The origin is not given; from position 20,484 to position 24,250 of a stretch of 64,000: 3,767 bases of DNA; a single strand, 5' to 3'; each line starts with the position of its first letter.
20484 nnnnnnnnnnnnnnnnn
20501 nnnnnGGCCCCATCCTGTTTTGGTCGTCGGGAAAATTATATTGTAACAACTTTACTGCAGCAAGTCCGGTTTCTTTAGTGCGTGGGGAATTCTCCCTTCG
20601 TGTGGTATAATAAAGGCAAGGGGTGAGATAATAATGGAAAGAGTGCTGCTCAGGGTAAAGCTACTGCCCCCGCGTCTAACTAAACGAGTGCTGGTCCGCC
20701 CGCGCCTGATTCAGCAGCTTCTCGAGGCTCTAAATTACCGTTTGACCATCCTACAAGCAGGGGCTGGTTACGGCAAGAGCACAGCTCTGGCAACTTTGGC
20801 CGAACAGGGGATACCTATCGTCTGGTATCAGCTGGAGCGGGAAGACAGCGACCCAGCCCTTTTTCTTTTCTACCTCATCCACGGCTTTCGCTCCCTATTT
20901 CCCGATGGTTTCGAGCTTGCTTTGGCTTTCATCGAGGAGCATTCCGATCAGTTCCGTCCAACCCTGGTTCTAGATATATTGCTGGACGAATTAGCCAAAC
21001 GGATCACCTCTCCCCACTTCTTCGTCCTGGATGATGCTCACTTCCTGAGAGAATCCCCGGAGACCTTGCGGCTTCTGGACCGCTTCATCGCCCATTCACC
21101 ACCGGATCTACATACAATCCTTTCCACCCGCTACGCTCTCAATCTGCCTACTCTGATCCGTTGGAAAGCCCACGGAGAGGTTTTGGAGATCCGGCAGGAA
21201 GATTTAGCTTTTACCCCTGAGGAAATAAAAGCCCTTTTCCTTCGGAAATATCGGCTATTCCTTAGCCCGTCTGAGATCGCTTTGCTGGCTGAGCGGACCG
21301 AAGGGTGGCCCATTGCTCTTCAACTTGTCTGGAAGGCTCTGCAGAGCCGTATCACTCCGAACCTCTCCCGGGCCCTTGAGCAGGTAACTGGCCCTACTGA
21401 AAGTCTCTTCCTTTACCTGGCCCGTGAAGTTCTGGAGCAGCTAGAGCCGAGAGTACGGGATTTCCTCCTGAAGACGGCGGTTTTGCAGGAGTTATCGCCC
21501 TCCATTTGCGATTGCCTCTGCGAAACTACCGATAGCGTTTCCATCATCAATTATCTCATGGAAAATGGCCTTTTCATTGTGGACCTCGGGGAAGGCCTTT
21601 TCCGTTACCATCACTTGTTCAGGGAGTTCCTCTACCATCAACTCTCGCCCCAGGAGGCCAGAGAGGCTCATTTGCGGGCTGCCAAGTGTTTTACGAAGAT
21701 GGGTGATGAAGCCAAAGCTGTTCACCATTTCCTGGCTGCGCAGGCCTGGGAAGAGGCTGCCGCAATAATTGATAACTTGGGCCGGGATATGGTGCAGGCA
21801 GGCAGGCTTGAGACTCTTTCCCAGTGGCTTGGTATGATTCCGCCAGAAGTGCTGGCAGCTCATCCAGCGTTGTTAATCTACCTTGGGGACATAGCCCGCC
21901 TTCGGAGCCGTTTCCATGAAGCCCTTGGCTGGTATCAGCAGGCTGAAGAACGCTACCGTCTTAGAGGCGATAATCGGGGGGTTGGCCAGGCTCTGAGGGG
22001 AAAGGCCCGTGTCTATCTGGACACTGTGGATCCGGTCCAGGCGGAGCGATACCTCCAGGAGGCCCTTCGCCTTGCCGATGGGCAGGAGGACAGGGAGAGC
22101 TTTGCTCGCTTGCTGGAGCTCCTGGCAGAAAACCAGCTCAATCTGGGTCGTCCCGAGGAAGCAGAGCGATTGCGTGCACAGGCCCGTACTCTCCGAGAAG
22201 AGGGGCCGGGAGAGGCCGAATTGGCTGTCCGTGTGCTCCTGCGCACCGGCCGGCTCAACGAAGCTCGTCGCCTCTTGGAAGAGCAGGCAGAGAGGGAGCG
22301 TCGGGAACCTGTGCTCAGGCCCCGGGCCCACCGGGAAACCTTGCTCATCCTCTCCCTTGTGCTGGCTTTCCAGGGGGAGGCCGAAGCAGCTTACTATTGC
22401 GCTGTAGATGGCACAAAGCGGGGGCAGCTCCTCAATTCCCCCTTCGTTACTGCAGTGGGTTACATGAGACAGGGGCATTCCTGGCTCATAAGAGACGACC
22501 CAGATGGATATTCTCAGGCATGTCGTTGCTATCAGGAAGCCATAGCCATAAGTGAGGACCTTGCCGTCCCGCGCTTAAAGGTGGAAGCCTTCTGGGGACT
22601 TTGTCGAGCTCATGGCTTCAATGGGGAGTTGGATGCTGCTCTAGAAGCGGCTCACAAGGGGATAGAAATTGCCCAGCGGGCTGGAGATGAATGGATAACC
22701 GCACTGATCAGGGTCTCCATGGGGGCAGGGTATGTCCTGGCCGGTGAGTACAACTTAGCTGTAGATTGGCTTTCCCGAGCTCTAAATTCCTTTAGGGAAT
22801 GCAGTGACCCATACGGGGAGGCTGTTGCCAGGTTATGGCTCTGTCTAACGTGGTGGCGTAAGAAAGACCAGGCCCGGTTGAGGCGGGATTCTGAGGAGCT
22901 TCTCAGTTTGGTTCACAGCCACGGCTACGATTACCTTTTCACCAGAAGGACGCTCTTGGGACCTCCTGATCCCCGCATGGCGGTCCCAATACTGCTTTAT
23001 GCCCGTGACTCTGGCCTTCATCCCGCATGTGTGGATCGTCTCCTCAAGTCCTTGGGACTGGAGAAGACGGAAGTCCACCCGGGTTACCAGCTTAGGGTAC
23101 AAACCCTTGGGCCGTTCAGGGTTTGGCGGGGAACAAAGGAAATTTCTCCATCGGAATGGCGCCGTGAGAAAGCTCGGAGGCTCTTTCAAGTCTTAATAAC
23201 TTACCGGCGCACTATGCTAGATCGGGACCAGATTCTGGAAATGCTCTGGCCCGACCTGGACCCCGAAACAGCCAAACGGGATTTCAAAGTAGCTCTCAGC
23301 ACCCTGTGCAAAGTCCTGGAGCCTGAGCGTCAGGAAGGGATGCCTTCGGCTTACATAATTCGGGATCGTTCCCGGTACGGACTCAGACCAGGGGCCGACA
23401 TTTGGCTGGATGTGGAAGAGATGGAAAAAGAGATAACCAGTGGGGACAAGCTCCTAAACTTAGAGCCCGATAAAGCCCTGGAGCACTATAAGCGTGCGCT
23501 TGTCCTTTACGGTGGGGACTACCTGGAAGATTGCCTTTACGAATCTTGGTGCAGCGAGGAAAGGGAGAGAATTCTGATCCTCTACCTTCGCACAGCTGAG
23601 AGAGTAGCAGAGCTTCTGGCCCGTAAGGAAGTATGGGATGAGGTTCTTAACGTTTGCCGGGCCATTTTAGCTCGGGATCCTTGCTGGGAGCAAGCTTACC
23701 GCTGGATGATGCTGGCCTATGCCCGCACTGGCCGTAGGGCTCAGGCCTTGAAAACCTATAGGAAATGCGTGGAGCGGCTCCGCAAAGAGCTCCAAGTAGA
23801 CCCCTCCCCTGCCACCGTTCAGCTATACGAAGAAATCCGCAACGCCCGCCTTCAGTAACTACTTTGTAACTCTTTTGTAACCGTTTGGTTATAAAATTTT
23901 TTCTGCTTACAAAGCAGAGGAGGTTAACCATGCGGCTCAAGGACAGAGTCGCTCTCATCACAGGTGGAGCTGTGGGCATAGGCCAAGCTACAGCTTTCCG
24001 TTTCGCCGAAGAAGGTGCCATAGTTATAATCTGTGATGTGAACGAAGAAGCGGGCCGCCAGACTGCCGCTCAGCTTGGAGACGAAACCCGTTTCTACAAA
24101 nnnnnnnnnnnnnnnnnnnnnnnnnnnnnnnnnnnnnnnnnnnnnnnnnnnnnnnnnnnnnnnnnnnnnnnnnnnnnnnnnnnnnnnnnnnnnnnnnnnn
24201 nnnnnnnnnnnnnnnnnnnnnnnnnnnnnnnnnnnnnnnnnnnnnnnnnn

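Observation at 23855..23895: Textbook SARP-box geometry immediately upstream of the ligase/hydrolase operon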

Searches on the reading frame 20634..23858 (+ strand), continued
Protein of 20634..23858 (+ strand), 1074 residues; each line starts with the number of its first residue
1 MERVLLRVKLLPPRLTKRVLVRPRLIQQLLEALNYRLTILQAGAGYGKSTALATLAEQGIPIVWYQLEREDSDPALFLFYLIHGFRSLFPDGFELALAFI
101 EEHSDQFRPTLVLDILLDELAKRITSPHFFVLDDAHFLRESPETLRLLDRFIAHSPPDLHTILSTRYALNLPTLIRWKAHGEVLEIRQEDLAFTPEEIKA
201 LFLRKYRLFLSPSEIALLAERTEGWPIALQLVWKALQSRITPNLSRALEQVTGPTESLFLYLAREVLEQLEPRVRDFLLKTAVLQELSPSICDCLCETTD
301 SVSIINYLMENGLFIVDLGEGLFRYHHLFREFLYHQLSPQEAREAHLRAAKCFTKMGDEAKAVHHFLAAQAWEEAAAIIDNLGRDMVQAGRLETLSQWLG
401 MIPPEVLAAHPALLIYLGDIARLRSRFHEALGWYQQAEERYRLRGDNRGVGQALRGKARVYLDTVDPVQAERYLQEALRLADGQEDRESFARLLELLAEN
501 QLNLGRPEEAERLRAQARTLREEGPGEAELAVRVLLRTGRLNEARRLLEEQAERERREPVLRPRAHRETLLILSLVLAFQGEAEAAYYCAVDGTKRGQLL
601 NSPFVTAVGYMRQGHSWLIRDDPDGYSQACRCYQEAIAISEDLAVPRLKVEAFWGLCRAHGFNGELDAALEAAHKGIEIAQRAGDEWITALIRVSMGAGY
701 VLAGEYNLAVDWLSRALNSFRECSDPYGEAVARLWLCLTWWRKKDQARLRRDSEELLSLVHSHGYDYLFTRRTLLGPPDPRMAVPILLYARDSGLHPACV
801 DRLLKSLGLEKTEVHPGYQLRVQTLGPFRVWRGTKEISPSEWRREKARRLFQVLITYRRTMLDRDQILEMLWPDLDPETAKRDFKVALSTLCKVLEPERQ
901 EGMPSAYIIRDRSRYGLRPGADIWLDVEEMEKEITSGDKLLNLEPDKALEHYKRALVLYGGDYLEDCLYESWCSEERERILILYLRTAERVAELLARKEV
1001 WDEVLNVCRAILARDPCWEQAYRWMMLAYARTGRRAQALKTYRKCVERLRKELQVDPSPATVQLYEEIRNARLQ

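Call 13: find_related_loci(query=window:20634-23858:+, collection=genome_contigs, flank=6000)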
Query window:20634-23858:+ (1074 aa) in genome_contigs; peptide patterns used: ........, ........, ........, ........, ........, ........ (x = any residue, [..] = any of these).
35 stretches matched a pattern; 18 encode a relative of the query (tblastn E <= 1e-3); 18 distinct loci.
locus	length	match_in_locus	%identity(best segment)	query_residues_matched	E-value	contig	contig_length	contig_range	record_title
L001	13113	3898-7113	85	1-1072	0e+0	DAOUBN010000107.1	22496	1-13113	MAG TPA_asm: Anaerolineae bacterium isolate H70_729 k91_901885, whole genome shotgun sequence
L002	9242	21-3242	82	1-1074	0e+0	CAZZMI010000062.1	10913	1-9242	MAG TPA_asm: uncultured Anaerolineae bacterium isolate SRP104967_co2_36 genome assembly, contig: NODE_2610_length_10913_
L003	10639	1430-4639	78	1-1070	0e+0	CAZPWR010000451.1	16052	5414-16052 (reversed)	MAG TPA_asm: uncultured Anaerolineae bacterium isolate binchicken_co25_129 genome assembly, contig: k141_91565, whole ge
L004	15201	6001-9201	71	4-1071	0e+0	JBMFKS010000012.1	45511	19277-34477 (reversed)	MAG: Anaerolineae bacterium isolate KM4336-29 NODE_12_length_45511_cov_7.015583, whole genome shotgun sequence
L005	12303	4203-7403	73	2-1068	0e+0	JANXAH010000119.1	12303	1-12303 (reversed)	MAG: Anaerolineae bacterium isolate SKYB113 k141_183212, whole genome shotgun sequence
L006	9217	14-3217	78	1-1068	0e+0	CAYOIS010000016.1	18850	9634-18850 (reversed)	MAG TPA_asm: uncultured Anaerolineae bacterium isolate SRP104967_co1_107 genome assembly, contig: NODE_975_length_18850_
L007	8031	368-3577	60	2-1068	0e+0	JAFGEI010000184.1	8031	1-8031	MAG: Anaerolineae bacterium isolate Zod_Metabat.1220 k87_9935794, whole genome shotgun sequence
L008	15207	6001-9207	57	2-1068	0e+0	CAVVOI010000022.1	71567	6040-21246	MAG: uncultured Chloroflexia bacterium isolate MFD09779.bin.1.333 genome assembly, contig: contig_9715, whole genome sho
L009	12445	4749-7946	54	8-1068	0e+0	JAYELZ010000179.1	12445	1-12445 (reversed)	MAG: Chloroflexota bacterium isolate MAG094 MAG094_179, whole genome shotgun sequence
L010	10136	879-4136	47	5-1068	0e+0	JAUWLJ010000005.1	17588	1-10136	MAG: Chloroflexota bacterium isolate CSMAG_2369 CSMAG_2369_k141_105518_length_17588_cov_9.9887, whole genome shotgun seq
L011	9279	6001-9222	49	26-1069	0e+0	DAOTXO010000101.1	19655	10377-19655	MAG TPA_asm: Anaerolineae bacterium isolate H21_261 k133_705864, whole genome shotgun sequence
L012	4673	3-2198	60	336-1068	0e+0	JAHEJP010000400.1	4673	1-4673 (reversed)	MAG: Chloroflexota bacterium isolate Ww555 NODE_80297_length_4673_cov_5.075132, whole genome shotgun sequence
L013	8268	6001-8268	57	5-762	0e+0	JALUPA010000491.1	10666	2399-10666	MAG: Ardenticatenaceae bacterium isolate S146_maxbin2_scaf2bin.202 S146_NODE_3934_length_10666_cov_4.293766, whole genom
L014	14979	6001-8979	55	7-996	0e+0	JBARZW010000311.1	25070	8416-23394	MAG: Candidatus Promineifilaceae bacterium isolate MFD12960_ilm_asm_bin17 k127_154408, whole genome shotgun sequence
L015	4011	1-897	77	774-1072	2e-153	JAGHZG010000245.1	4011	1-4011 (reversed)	MAG: Chloroflexota bacterium isolate 626A.7 NODE_3015_length_4011_cov_5.946411, whole genome shotgun sequence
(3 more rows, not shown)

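Call 59: find_encoding_contigs(protein=P0001, flank=1500, max_places=3)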
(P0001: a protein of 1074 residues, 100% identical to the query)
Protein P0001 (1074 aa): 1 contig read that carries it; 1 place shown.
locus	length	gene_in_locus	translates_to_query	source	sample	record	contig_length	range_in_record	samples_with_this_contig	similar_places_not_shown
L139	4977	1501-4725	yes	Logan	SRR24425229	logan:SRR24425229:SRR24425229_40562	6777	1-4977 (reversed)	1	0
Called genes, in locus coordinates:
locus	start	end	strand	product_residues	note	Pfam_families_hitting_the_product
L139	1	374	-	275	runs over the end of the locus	PF01061:ABC2_membrane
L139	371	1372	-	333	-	PF00005:ABC_tran, PF13304:AAA_21, PF13732:DrrA1-3_C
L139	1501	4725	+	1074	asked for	PF25873:WHD_MalT, PF00515:TPR_1 (faint), PF07719:TPR_2 (faint), PF17874:TPR_MalT (weak), PF13424:TPR_12, PF03704:BTAD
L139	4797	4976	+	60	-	?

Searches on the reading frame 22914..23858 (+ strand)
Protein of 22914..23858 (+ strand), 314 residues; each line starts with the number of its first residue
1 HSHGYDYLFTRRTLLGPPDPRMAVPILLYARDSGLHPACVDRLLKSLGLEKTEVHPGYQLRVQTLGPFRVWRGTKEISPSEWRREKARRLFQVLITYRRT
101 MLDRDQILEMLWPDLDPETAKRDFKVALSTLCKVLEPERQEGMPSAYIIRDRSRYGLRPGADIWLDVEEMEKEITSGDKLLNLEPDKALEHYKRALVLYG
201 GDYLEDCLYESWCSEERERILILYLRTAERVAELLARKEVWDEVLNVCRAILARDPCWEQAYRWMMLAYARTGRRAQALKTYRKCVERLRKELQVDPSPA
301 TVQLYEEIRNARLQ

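Call 10: search_protein_families(library=pfam, proteins=[window:22914-23858:+], max_evalue=10)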
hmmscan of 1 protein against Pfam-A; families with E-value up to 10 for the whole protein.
window:22914-23858:+ (314 aa): 11 families
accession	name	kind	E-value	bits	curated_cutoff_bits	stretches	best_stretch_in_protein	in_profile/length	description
PF03704.23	BTAD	-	4.8e-29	102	22.1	1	165-309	1-146/146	Bacterial transcriptional activator domain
PF13428.12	TPR_14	-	6.9e-06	26.7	23.5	3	260-291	2-33/44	Tetratricopeptide repeat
PF00486.34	Trans_reg_C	-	0.00015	22.2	26.2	1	85-139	8-61/77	Transcriptional regulatory protein, C terminal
PF07719.23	TPR_2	-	0.00016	22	27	2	267-287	9-29/34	Tetratricopeptide repeat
PF00515.34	TPR_1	-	0.00017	21.7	27.8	2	184-198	16-30/34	Tetratricopeptide repeat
PF13424.12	TPR_12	-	0.012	16.2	30.1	1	267-291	11-35/77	Tetratricopeptide repeat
PF13174.12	TPR_6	-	0.015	16.3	26.3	1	261-288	2-29/33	Tetratricopeptide repeat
PF13181.12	TPR_8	-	0.046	14.3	25.7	1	268-287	10-29/34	Tetratricopeptide repeat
PF13176.12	TPR_7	-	0.052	14.1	27.9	1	268-292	8-31/36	Tetratricopeptide repeat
PF13414.12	TPR_11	-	0.4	10.9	26.8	1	181-199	21-39/42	TPR repeat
PF13374.12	TPR_10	-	2.5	8.7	27.5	1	268-294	11-37/42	Tetratricopeptide repeat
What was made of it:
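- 23085..23390 (+): OmpR-type winged helix-turn-helix, residues ~818-919. The predicted recognition helix is ...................... Trans_reg_C is sub-threshold at 22.2 bits (call 10).
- Trans_reg_C is below Pfam's gathering score (call 10).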

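Call 11: search_solved_structures(query=window:22914-23858:+, max_evalue=1, show_alignments=2)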
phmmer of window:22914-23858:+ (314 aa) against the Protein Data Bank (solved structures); distinct sequences matched with E-value up to 1: 11.
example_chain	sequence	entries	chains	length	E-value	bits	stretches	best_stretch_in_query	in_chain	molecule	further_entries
8hvr_I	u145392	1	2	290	1.5e-11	47.4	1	58-310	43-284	Regulatory protein AfsR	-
8k60_I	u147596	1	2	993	2.2e-10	43.5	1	58-310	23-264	Regulatory protein AfsR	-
8jke_I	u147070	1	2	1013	2.3e-10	43.5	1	58-310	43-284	Regulatory protein AfsR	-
2fez_A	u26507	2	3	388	0.00067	22.3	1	79-308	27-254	Probable regulatory protein embR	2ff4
9gzg_A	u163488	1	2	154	0.021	17.4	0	229-288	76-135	Engineered CTPR protein with glutamic acids for conductivity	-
3vtx_A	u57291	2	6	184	0.2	14.1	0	249-294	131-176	MamA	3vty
6vfj_B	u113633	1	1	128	0.22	14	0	244-287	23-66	I53_dn5B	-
3kd7_A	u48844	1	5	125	0.31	13.5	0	269-302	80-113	CTPR390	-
5fzr_A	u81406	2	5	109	0.48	12.9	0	225-291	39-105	DESIGNED TPR PROTEIN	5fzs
5fzq_A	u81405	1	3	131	0.66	12.4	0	225-291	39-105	DESIGNED TPR PROTEIN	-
8bu0_A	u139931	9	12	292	0.85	12.1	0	201-287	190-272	Consensus tetratricopeptide repeat protein | Crystal structure of an 8-repeat consensus TPR superhelix with Zinc. | Monomer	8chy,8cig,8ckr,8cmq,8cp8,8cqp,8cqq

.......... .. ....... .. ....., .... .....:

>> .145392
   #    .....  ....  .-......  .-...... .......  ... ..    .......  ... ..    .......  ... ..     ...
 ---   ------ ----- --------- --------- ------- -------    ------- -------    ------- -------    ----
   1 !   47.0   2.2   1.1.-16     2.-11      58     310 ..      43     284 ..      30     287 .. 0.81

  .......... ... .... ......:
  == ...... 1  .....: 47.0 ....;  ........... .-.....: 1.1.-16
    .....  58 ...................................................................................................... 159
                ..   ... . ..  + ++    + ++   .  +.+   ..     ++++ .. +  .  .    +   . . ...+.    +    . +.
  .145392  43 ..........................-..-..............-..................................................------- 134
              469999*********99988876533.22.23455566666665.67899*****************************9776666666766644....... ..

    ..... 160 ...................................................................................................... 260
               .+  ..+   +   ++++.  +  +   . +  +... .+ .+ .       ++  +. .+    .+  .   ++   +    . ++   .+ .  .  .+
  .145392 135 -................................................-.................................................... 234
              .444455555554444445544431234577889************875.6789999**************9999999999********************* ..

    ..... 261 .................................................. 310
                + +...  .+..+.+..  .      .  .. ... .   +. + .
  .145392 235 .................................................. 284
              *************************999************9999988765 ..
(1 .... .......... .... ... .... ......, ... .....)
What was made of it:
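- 23085..23390 (+): The region aligns to the AfsR ODB domain (call 11).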

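Call 41: predict_structure(alignment_id=A1)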
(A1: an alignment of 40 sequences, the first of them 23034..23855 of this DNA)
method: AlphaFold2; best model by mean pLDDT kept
length: 274 residues; sequences in the alignment: 40
mean_pLDDT: 81.3   pTM: 0.62
mean pLDDT of the five models: 81.3, 79.4, 77.9, 76.7, 72.7
residues with pLDDT >= 90: 128; 70-90: 77; 50-70: 45; < 50: 24
segments of 3 or more residues with pLDDT < 50: 18-27, 162-172
pLDDT, mean of each block of 10 residues (from residue 1): 57 54 47 63 82 78 90 91 92 84 79 77 62 92 96 82 43 62 92 97 97 94 98 97 98 96 97 78
secondary structure, 60 per line:
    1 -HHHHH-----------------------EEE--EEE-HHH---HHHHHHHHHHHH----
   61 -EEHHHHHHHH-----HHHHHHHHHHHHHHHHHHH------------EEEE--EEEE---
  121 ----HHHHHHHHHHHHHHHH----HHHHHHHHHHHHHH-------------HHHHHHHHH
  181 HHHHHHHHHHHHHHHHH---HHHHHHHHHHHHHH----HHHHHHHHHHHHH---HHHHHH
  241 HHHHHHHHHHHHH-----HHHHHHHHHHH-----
elements in order: H2-6 E30-32 E35-37 H45-56 H64-71 H77-95 E108-111 E114-117 H125-140 H145-158 H172-197 H201-214 H219-231 H235-253 H259-269
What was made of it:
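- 23085..23390 (+): The AF2 secondary structure is E-E-H-H-H-E-E (call 41).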

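Call 45: fold_search(model_id=the predicted structure, library=pdb)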
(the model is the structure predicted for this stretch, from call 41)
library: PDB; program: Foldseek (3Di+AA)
matches with E <= 10: 1563; with E <= 0.001: 27
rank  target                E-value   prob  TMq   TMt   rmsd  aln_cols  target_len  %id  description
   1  8k60_J                4.3e-09  1.00  0.49  0.54  13.4       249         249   24  Cryo-EM structure of Streptomyces coelicolor transcription initiation complex with the global transcription factor Afs (released 2024-07-31)
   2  8k60_I                9.6e-09  1.00  0.49  0.54  13.4       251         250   24  Cryo-EM structure of Streptomyces coelicolor transcription initiation complex with the global transcription factor Afs (released 2024-07-31)
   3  8hvr_I                8.9e-08  1.00  0.47  0.50  13.7       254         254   24  Cryo-EM structure of AfsR-dependent transcription activation complex with afsS promoter (released 2023-12-27)
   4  2ff4_A                2.8e-07  1.00  0.49  0.36  12.6       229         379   22  Mycobacterium tuberculosis EmbR in complex with low affinity phosphopeptide (released 2006-01-24)
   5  2ff4_B                5.5e-07  1.00  0.49  0.37  12.5       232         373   22  Mycobacterium tuberculosis EmbR in complex with low affinity phosphopeptide (released 2006-01-24)
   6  2fez                  5.5e-07  1.00  0.48  0.36  12.6       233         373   21  Mycobacterium tuberculosis EmbR (released 2006-01-24)
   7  5mgx_E                8.6e-05  1.00  0.41  0.42  12.2       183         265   13  The structure of FKBP38 in complex with the MEEVD tetratricopeptide binding-motif of Hsp90 (released 2017-03-22)
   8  5mgx_F                1.3e-04  1.00  0.41  0.42   4.4       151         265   14  The structure of FKBP38 in complex with the MEEVD tetratricopeptide binding-motif of Hsp90 (released 2017-03-22)
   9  5mgx_G                1.3e-04  1.00  0.41  0.42  12.2       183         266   13  The structure of FKBP38 in complex with the MEEVD tetratricopeptide binding-motif of Hsp90 (released 2017-03-22)
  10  2vyi_B                2.5e-04  1.00  0.39  0.79   3.4       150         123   15  Crystal Structure of the TPR domain of Human SGT (released 2008-08-12)
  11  2vyi_A                2.8e-04  1.00  0.38  0.75   3.1       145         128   16  Crystal Structure of the TPR domain of Human SGT (released 2008-08-12)
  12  1ihg                  3.4e-04  1.00  0.39  0.30   5.4       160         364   14  Bovine Cyclophilin 40, monoclinic form (released 2001-05-16)
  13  2fbn_B                3.6e-04  1.00  0.40  0.68   5.5       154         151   14  Plasmodium falciparum putative FK506-binding protein PFL2275c, C-terminal TPR-containing domain (released 2006-01-24)
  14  1qz2_A                3.8e-04  1.00  0.38  0.37   4.8       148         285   16  Crystal Structure of FKBP52 C-terminal Domain complex with the C-terminal peptide MEEVD of Hsp90 (released 2004-06-22)
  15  9gzg_A                3.8e-04  1.00  0.28  0.48  10.0       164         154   18  Crystal structure of CTPR4E4 mutant (released 2025-10-15)
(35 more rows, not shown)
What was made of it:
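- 23085..23390 (+): Foldseek's top hits are AfsR 8k60/8hvr and EmbR 2ff4 (call 45).
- Closest known: AfsR of Streptomyces coelicolor. Same: AfsR is the best sequence and fold match to the C-terminal 250 aa (calls 11, 45).
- The regulator's C-terminus matches AfsR wHTH+BTAD by sequence (E 1.5e-11, call 11) and by fold (Foldseek E 4e-9; AfsR and EmbR are the top six hits, call 45; model pLDDT 81, call 41).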

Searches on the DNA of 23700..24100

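Call 57: search_rna_families(source=window, start=23700, end=24100, threshold=evalue, max_evalue=1)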
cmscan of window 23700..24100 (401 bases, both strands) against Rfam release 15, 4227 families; matches with E-value up to 1: 0.
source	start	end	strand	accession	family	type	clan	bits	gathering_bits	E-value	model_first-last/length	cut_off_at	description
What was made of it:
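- Tried and rejected: An Rfam search of 23700-24100 found nothing at E up to 1 (call 57).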
